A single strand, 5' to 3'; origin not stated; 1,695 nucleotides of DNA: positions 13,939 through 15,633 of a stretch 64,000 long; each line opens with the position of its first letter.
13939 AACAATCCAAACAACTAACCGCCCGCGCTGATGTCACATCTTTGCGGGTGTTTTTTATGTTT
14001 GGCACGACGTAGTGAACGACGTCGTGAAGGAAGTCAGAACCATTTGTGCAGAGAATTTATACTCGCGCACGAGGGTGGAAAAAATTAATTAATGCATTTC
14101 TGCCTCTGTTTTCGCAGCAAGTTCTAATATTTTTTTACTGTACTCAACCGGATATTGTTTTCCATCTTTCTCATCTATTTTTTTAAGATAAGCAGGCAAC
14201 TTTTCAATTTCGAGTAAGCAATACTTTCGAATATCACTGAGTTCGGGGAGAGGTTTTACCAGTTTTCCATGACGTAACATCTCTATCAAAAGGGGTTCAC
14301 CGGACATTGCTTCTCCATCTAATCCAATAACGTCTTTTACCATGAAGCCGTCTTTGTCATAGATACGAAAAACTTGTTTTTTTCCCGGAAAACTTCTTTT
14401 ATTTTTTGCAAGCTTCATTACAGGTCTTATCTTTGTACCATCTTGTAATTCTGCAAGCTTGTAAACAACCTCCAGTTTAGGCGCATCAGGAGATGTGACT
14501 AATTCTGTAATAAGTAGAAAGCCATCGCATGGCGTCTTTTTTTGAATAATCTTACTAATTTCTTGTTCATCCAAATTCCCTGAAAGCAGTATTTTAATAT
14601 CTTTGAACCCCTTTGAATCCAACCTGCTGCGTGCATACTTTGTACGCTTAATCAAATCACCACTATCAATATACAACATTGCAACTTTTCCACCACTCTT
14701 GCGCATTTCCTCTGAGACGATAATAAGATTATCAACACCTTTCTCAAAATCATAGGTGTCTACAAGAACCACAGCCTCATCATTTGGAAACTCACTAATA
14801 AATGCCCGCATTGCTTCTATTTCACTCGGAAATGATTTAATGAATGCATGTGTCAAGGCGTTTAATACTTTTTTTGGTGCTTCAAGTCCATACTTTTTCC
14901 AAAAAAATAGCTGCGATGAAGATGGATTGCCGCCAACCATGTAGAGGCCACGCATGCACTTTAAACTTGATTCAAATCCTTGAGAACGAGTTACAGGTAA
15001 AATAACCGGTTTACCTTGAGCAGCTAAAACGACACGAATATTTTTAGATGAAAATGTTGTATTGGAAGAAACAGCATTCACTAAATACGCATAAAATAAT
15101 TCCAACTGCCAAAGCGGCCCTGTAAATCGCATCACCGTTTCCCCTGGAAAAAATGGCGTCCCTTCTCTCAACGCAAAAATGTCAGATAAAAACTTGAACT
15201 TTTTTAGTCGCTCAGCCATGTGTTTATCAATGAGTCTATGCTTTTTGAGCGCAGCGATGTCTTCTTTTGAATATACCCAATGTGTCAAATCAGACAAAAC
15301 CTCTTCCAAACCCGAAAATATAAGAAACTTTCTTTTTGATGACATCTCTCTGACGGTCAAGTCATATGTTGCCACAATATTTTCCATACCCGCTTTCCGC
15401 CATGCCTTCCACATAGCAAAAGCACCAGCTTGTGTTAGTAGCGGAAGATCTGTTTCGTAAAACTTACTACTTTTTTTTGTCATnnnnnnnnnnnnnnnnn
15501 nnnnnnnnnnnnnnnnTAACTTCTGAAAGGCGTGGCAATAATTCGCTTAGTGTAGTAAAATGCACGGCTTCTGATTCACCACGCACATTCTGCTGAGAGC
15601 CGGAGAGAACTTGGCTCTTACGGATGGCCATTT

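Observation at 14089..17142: prs - LOG nucleosidase - NAMPT/NAPRT phosphoribosyltransferase operon: ribose-phosphate recycling into NAD salvage (NARP1-like logic?)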

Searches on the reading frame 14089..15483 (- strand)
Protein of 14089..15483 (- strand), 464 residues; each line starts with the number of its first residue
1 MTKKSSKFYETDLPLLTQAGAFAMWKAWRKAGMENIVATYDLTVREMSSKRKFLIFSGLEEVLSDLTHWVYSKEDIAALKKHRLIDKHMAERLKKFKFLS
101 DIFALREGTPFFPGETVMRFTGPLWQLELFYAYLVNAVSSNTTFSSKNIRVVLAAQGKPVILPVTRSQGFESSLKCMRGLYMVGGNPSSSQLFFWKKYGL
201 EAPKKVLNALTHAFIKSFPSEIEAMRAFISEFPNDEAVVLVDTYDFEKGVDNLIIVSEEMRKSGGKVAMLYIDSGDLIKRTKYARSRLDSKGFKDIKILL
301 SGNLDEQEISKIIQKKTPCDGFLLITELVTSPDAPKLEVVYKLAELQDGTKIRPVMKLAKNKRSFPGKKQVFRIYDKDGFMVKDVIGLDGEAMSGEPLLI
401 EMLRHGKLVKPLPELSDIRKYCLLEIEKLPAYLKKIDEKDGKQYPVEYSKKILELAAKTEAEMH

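Call 3: search_protein_families(library=pfam, proteins=[window:14089-15483:-], max_evalue=1)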
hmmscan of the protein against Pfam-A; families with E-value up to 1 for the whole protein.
window:14089-15483:- (464 aa): 3 families
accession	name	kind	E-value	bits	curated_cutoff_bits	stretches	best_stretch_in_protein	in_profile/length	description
PF17767.7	NAPRTase_N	-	5.1e-18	66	32.6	1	16-139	2-125/125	Nicotinate phosphoribosyltransferase (NAPRTase) N-terminal domain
PF17956.6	NAPRTase_C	-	6.6e-12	46.3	23.3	2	395-455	52-110/111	Nicotinate phosphoribosyltransferase C-terminal domain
PF02749.22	QRPTase_N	-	0.0037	17.9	27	1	103-126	43-66/82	Quinolinate phosphoribosyl transferase, N-terminal domain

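Call 4: search_protein_families(library=ncbifam, proteins=[window:14089-15483:-], max_evalue=1)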
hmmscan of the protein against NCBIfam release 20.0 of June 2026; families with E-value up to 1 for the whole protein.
window:14089-15483:- (464 aa): 11 families
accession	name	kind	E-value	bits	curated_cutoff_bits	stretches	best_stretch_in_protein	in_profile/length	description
NF006696.0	PRK09243.1-3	equivalog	1.5e-104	350.2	503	1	6-463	5-447/451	nicotinate phosphoribosyltransferase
NF009131.0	PRK12484.1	equivalog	2.7e-92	309.9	330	1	22-461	15-442/455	nicotinate phosphoribosyltransferase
TIGR01513.1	NAPRTase_put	equivalog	4.4e-86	289.6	297.4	1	15-452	2-452/452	nicotinate phosphoribosyltransferase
NF006695.0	PRK09243.1-2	equivalog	1.4e-84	284.5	469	2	13-395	6-386/480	nicotinate phosphoribosyltransferase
NF006698.0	PRK09243.1-5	equivalog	7.5e-61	206.2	531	1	7-440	9-429/440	nicotinate phosphoribosyltransferase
NF006694.0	PRK09243.1-1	equivalog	2.1e-60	204.8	663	2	11-386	5-378/485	nicotinate phosphoribosyltransferase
NF006697.0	PRK09243.1-4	equivalog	2.5e-48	164.9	776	2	15-393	11-386/488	nicotinate phosphoribosyltransferase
NF006415.0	PRK08662.1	equivalog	3.1e-26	92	243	1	101-429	71-378/381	nicotinate phosphoribosyltransferase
NF005529.0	PRK07188.1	equivalog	1.1e-14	54.1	378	2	101-244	79-217/358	nicotinate phosphoribosyltransferase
NF003704.0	PRK05321.1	subfamily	0.00031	19.9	379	2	23-139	22-132/398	nicotinate phosphoribosyltransferase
NF006629.0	PRK09198.1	equivalog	0.0016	17.2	405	1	212-283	230-307/465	nicotinate phosphoribosyltransferase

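Call 13: find_homologous_proteins(query=window:14089-15483:-, max_evalue=1e-10)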
Query window:14089-15483:- (464 aa): 894 proteins with E <= 1e-10 among 8000 candidates; the best 120 are listed.
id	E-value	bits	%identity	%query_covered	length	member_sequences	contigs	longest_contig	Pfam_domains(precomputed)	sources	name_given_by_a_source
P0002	0.0e+0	1030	100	100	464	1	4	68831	PF17767.8,PF17956.7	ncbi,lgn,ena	-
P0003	4.4e-185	634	60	98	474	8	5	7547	PF17767.8,PF17956.7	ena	-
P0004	4.6e-168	578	57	98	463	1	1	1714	PF17767.8,PF17956.7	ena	-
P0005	4.6e-146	505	52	99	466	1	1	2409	PF17767.8,PF17956.7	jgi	-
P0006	6.5e-145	501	51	98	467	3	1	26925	PF17767.8,PF17956.7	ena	-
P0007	2.8e-139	483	51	98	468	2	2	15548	PF17767.8,PF17956.7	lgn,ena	-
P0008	1.9e-136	474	50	97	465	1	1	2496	PF17767.8,PF17956.7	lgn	-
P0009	3.5e-136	473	50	99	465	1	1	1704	PF17767.8,PF17956.7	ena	-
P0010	1.2e-134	468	50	98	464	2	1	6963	PF17767.8,PF17956.7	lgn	-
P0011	3.2e-123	430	48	97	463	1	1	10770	PF17767.8,PF17956.7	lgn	-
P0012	6.6e-120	419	60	67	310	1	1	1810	PF17956.7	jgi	jgi:nicotinate phosphoribosyltransferase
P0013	1.5e-119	418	54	80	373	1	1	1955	PF17767.8,PF17956.7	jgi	jgi:nicotinate phosphoribosyltransferase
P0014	3.9e-118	413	44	99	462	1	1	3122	PF17767.8,PF17956.7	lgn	-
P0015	3.1e-116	407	47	99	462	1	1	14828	PF17767.8,PF17956.7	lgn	-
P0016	1.1e-115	405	43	99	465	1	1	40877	PF17767.8,PF17956.7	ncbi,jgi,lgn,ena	ncbi:MAG: nicotinate phosphoribosyltransferase [Candidatus Doudnabacteria bacterium]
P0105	1.6e-90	322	40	97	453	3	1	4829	PF04095.23,PF02749.23,PF17767.8,PF17956.7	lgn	-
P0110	6.3e-89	317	39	97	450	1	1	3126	PF04095.23,PF02749.23,PF17767.8,PF17956.7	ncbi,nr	ncbi:nicotinate phosphoribosyltransferase [bacterium]|nr:MAG: nicotinate phosphoribosyltransferase [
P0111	1.1e-87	313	39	92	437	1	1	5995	PF04095.23,PF17767.8,PF17956.7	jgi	jgi:nicotinate phosphoribosyltransferase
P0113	7.7e-87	310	39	97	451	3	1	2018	PF04095.23,PF02749.23,PF17767.8,PF17956.7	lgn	-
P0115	1.1e-85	306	39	96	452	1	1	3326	PF04095.23,PF17767.8,PF17956.7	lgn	-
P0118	2.5e-85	305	37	94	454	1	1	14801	PF04095.23,PF02749.23,PF17767.8,PF17956.7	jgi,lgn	-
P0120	7.8e-84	300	36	97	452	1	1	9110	PF04095.23,PF02749.23,PF17767.8,PF17956.7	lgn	-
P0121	9.9e-84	300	38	91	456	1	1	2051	PF04095.23,PF02749.23,PF17767.8,PF17956.7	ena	-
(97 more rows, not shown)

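Call 14: find_encoding_contigs(protein=P0003, flank=5000, max_places=2)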
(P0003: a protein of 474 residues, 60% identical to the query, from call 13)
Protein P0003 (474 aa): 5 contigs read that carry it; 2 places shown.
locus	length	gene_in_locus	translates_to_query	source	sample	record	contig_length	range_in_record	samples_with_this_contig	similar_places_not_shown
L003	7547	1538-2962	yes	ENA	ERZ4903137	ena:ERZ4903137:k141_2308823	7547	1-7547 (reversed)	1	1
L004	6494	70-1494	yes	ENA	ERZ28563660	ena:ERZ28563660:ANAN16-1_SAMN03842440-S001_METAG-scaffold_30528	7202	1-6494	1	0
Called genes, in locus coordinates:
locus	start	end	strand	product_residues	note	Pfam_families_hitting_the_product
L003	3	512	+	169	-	?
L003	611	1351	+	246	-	PF00483:NTP_transferase, PF01128:IspD (faint), PF12804:NTP_transf_3 (weak)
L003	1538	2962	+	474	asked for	PF17767:NAPRTase_N, PF17956:NAPRTase_C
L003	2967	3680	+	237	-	PF18306:LDcluster4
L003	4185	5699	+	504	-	PF08245:Mur_ligase_M, PF02875:Mur_ligase_C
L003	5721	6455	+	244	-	PF09335:VTT_dom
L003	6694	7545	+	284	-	?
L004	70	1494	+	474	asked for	PF17767:NAPRTase_N, PF17956:NAPRTase_C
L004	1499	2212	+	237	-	PF18306:LDcluster4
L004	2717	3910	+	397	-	-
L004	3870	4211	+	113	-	PF02875:Mur_ligase_C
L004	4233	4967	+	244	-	PF09335:VTT_dom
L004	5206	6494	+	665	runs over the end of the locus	?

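Call 15: find_encoding_contigs(protein=P0006, flank=5000, max_places=2)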
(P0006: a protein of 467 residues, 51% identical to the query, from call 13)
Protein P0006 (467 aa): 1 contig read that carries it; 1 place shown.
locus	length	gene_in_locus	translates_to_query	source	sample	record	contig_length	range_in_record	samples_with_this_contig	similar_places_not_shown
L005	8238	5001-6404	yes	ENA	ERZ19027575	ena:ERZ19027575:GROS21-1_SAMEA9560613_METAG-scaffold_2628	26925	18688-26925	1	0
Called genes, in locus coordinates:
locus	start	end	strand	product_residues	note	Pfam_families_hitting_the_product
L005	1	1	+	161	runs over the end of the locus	PF00293:NUDIX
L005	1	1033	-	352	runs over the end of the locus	PF26233:NicX, PF02073:Peptidase_M29 (weak)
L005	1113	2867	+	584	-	PF00664:ABC_membrane, PF00005:ABC_tran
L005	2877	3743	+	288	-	PF00801:PKD, PF18911:PKD_4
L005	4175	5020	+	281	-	-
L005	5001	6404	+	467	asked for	PF17767:NAPRTase_N, PF17956:NAPRTase_C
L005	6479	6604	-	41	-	-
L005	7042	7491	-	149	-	-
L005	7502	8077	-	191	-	-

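Call 16: find_encoding_contigs(protein=P0007, flank=5000, max_places=2)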
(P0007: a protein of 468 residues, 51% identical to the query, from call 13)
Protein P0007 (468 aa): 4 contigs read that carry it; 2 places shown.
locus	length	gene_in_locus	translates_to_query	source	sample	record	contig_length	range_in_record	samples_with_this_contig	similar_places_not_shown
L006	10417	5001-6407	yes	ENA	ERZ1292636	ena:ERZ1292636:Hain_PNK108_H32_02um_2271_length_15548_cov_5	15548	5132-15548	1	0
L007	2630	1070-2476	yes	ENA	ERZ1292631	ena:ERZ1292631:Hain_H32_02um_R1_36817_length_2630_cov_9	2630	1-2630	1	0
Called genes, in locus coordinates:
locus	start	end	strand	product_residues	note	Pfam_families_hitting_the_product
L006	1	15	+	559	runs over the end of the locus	-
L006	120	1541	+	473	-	PF00224:PK, PF02887:PK_C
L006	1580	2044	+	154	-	-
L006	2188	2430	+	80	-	PF04014:MazE_antitoxin (weak)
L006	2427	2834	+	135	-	PF01850:PIN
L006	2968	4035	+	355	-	PF01565:FAD_binding_4, PF02873:MurB_C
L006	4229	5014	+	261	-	-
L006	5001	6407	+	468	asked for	PF17767:NAPRTase_N, PF17956:NAPRTase_C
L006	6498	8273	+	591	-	PF01807:Zn_ribbon_DnaG, PF08275:DNAG_N, PF01751:Toprim, PF13155:Toprim_2, PF13662:Toprim_4, PF10410:DnaB_bind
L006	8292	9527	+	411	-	PF03979:Sigma70_r1_1 (weak), PF00140:Sigma70_r1_2, PF04542:Sigma70_r2, PF04539:Sigma70_r3, PF04545:Sigma70_r4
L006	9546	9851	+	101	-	-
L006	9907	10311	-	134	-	-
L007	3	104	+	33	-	?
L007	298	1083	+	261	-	-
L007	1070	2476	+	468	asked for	PF17767:NAPRTase_N, PF17956:NAPRTase_C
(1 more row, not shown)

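Call 25: search_protein_families(library=pfam, proteins=[L003:2967-3677:+, L006:4229-5011:+], max_evalue=1)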
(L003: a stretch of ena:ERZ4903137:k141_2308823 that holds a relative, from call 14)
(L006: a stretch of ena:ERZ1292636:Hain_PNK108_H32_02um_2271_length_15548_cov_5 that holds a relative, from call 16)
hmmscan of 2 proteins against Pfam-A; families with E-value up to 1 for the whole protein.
L003:2967-3677:+ (237 aa): 1 family
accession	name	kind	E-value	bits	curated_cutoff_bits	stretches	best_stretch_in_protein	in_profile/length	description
PF18306.6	LDcluster4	-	3.4e-08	33.7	26.3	1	24-146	3-117/151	SLOG cluster4 family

L006:4229-5011:+ (261 aa): 0 families

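Call 32: search_dna_similar(query=window:14089-15483:-, collection=phages, mode=protein, max_rows=15)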
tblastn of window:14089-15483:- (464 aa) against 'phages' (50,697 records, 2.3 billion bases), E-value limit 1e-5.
Records with a match: 24; places in all: 24; records where one place covers at least 80% of the query: 20.
Best place of each record, by identity: <60% 24.
By first word of the organism name: Bacteriophage 15; Listeria 4; Bacillus 2; Enterococcus 1; Staphylococcus 1; uncultured 1.
By host as written in the record: - 16; Listeria monocytogenes 4; Bacillus megaterium str. ATCC 43725 2; Enterococcus faecalis 1; Staphylococcus aureus 1.
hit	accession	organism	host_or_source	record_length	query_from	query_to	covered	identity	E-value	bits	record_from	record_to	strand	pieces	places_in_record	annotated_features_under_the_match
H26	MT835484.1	Bacteriophage sp.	human fecal samples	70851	12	458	96%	31.6%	1e-58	214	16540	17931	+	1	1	record has no annotation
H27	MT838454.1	Bacteriophage sp.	human fecal samples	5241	11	452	95%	31.0%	6e-58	212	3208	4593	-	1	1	record has no annotation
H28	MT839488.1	Bacteriophage sp.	human fecal samples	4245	3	455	98%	29.2%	3e-50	189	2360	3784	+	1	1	record has no annotation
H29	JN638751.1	Bacillus phage G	Bacillus megaterium str. ATCC 43725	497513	12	460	97%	28.9%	7e-45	174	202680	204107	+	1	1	277: gp277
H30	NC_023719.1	Bacillus phage G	Bacillus megaterium str. ATCC 43725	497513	12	460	97%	28.9%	7e-45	174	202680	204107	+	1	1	277: gp277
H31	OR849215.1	Listeria phage LM 4-14-1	Listeria monocytogenes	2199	8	451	96%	29.2%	2e-44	171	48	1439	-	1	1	record has no annotation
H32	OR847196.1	Listeria phage LM 4-11-1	Listeria monocytogenes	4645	8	451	96%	29.2%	8e-44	170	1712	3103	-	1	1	record has no annotation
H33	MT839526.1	Bacteriophage sp.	human fecal samples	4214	12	455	96%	29.1%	7e-51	191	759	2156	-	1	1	record has no annotation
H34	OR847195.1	Listeria phage LM 4-11-1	Listeria monocytogenes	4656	3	464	100%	27.8%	8e-43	167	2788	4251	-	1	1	record has no annotation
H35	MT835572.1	Bacteriophage sp.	human fecal samples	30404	12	455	96%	28.3%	2e-47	181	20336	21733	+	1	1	record has no annotation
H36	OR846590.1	Enterococcus phage Efs 1-1-1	Enterococcus faecalis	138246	8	449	95%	28.3%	6e-39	156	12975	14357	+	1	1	record has no annotation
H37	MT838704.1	Bacteriophage sp.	human fecal samples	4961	10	455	96%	27.9%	5e-45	174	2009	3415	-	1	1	record has no annotation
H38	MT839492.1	Bacteriophage sp.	human fecal samples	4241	12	429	90%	29.6%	8e-48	182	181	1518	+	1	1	record has no annotation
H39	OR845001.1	Staphylococcus phage SA 1306 Kay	Staphylococcus aureus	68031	24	450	92%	28.8%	6e-37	150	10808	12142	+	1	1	record has no annotation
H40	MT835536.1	Bacteriophage sp.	human fecal samples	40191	24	425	87%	29.7%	7e-46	177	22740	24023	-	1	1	record has no annotation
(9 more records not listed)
